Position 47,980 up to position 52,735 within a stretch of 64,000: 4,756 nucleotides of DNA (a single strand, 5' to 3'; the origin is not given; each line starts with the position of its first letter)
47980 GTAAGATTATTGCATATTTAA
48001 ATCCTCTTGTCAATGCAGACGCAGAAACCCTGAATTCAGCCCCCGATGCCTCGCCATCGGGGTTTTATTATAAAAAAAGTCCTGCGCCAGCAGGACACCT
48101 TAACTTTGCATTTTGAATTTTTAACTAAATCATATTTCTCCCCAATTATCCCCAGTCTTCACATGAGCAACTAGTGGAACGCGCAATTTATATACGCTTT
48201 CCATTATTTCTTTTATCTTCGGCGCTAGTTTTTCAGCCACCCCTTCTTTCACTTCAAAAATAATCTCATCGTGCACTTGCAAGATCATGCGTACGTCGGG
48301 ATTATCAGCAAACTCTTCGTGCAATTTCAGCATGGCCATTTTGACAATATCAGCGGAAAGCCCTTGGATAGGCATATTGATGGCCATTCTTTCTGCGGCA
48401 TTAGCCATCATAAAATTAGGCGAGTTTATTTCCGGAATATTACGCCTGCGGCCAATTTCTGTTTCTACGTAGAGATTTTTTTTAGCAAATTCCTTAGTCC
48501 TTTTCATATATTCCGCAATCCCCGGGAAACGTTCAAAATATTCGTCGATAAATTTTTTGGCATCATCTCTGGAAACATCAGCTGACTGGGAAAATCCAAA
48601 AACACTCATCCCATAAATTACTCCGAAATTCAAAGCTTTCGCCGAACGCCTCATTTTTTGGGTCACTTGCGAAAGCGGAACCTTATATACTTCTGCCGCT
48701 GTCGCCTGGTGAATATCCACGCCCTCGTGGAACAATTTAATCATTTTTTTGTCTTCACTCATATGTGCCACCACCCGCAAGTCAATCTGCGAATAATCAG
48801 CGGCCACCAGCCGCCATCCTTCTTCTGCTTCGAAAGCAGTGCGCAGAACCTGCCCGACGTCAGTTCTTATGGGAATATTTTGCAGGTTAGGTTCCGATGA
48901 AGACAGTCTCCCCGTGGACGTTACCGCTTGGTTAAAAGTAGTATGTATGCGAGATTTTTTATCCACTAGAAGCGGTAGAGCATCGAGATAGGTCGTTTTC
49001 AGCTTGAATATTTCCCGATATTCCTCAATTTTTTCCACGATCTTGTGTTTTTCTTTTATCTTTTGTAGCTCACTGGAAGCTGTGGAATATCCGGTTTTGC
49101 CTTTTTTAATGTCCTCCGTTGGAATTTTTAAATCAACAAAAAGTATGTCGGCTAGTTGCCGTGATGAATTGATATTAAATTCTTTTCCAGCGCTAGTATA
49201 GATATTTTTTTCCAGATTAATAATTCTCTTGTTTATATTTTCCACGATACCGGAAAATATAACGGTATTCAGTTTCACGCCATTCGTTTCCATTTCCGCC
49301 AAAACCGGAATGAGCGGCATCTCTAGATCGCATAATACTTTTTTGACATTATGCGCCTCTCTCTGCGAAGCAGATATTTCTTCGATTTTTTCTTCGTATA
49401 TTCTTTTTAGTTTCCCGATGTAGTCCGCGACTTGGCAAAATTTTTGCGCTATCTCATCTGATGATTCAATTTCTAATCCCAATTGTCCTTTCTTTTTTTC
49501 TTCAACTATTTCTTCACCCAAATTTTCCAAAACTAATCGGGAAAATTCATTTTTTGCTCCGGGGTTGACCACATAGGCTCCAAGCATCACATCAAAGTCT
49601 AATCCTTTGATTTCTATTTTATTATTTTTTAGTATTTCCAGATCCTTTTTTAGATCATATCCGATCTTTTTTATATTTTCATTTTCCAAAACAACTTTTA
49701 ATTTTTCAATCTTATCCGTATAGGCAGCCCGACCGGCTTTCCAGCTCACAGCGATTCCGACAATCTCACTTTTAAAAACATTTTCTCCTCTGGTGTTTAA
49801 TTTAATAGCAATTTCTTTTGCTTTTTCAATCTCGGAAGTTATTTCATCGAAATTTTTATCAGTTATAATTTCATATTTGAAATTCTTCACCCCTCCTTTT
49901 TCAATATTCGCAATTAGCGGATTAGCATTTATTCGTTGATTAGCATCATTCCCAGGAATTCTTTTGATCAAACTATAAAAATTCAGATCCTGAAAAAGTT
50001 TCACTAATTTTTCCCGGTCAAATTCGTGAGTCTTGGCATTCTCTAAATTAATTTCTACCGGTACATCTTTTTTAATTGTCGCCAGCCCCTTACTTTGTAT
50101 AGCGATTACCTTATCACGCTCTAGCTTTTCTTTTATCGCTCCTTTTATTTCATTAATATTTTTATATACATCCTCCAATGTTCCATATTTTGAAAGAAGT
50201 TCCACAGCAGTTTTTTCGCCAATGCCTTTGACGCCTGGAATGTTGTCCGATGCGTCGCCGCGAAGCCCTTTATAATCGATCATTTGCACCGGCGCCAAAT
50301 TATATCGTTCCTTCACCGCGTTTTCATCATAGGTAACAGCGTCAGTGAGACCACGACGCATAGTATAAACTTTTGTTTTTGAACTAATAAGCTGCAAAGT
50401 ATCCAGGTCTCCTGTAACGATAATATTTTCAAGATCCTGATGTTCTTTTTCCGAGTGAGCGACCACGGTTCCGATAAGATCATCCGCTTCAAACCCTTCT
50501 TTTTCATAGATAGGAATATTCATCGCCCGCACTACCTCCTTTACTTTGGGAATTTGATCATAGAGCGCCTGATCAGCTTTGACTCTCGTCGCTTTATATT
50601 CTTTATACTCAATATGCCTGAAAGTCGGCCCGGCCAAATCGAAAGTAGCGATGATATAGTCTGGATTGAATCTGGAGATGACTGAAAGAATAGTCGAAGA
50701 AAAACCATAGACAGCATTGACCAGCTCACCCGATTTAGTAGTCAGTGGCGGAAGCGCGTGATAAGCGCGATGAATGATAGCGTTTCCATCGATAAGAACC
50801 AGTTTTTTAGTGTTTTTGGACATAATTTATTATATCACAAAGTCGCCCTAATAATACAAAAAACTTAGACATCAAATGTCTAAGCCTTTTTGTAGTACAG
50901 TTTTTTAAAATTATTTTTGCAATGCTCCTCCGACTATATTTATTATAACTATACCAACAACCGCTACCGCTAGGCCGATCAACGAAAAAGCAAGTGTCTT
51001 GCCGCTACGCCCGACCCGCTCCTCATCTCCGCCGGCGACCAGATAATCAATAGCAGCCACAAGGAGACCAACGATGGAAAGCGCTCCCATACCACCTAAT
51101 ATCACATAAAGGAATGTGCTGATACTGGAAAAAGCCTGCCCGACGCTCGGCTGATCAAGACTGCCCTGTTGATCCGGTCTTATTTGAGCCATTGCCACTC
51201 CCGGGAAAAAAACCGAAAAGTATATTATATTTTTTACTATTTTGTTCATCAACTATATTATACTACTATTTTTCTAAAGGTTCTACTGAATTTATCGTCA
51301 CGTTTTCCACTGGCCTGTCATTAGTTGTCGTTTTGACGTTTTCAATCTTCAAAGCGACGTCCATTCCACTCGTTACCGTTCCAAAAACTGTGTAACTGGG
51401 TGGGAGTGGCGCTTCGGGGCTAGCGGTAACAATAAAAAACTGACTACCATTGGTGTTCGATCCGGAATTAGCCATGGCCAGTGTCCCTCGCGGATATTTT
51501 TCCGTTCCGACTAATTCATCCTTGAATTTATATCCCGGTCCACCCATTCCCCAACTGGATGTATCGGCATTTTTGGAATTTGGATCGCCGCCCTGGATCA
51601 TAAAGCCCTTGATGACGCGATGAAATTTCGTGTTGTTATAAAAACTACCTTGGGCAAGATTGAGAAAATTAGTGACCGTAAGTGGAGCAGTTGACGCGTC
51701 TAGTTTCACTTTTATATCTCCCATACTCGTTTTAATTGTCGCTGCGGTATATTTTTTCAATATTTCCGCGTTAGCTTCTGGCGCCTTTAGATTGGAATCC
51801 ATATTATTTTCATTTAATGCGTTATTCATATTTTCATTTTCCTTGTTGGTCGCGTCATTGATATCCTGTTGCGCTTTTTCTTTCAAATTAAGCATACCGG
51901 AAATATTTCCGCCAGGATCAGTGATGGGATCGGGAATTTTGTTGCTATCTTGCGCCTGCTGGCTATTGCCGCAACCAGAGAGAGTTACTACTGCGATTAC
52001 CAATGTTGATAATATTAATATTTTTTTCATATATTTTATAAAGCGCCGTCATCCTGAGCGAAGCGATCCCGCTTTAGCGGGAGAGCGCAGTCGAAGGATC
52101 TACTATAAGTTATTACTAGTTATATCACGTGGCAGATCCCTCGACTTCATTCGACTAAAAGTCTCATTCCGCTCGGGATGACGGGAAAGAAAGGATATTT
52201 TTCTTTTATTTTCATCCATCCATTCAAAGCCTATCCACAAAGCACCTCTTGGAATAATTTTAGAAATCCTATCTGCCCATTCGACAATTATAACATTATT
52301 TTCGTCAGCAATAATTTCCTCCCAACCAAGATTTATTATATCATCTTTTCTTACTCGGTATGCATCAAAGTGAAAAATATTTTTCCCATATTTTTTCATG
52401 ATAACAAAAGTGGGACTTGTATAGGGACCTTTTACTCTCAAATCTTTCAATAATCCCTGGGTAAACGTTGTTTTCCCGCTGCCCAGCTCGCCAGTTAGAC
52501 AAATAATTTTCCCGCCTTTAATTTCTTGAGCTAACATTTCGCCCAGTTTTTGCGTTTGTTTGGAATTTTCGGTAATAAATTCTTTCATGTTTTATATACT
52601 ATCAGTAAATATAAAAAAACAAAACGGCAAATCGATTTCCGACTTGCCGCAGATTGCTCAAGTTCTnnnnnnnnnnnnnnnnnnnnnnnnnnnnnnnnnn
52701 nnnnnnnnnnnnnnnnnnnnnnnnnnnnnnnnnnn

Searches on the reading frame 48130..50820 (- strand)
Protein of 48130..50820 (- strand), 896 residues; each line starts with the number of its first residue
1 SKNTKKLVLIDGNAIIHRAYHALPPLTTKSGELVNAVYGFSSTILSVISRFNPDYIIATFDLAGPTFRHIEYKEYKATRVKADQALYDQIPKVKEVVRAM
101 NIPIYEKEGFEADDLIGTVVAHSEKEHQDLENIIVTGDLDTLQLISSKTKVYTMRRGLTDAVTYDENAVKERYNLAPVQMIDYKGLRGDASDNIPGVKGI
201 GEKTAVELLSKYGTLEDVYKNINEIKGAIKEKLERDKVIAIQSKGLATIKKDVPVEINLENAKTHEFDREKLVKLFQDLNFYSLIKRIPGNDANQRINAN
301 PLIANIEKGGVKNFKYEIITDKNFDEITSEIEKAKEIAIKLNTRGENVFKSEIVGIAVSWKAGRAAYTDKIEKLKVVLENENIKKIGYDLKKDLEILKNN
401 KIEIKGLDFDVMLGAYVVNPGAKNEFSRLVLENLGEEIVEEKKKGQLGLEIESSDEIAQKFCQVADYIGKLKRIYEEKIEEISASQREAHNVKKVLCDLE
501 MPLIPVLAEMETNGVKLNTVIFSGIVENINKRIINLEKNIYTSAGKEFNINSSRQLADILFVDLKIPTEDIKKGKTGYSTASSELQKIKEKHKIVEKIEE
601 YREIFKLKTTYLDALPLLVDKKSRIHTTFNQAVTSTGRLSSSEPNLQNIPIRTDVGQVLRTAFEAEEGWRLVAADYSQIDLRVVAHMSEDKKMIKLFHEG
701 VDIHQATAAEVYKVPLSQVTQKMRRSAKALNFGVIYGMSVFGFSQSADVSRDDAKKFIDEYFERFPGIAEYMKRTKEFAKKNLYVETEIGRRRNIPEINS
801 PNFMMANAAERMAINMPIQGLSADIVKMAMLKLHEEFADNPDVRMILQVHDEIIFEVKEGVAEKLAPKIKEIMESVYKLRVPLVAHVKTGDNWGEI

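Call 10: search_protein_families(library=pfam, proteins=[window:48130-50820:-], max_evalue=0.001)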
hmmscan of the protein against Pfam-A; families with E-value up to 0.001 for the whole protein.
window:48130-50820:- (896 aa): 5 families
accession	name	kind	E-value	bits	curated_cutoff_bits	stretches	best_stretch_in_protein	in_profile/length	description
PF00476.26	DNA_pol_A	-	1.3e-149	498.8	34.3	1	527-895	9-381/381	DNA polymerase family A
PF02739.22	5_3_exonuc_N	-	1.9e-51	174.5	34.3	1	6-173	1-163/164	5'-3' exonuclease, N-terminal resolvase-like domain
PF01367.25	5_3_exonuc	-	3.6e-32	111.2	40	1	176-270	2-97/97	5'-3' exonuclease, C-terminal SAM fold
PF22619.2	DNA_polI_exo1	-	2.6e-14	53.6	27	1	341-432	3-98/140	DNA polymerase I, ribonuclease H-like domain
PF01612.26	DNA_pol_A_exo1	-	4e-10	40.2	23.6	1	320-444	6-135/173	3'-5' exonuclease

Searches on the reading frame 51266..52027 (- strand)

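Call 10: search_protein_families(library=pfam, proteins=[window:51266-52027:-], max_evalue=0.001)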
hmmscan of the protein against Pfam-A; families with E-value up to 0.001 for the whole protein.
window:51266-52027:- (253 aa): 1 family
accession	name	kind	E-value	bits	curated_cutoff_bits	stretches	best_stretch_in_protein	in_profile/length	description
PF00160.26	Pro_isomerase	-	7.5e-47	160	21.7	1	97-249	3-158/159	Cyclophilin type peptidyl-prolyl cis-trans isomerase/CLD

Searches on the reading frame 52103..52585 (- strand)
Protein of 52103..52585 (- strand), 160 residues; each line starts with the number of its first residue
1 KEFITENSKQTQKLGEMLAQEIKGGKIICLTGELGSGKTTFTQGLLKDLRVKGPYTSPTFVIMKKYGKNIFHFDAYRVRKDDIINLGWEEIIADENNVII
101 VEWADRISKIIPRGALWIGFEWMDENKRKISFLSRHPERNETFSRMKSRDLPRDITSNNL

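Call 10: search_protein_families(library=pfam, proteins=[window:52103-52585:-], max_evalue=0.001)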
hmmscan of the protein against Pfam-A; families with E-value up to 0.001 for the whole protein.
window:52103-52585:- (160 aa): 1 family
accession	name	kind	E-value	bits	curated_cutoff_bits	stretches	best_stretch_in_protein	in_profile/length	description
PF02367.23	TsaE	-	2.3e-35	121.8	26.6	1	6-130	2-128/128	Threonylcarbamoyl adenosine biosynthesis protein TsaE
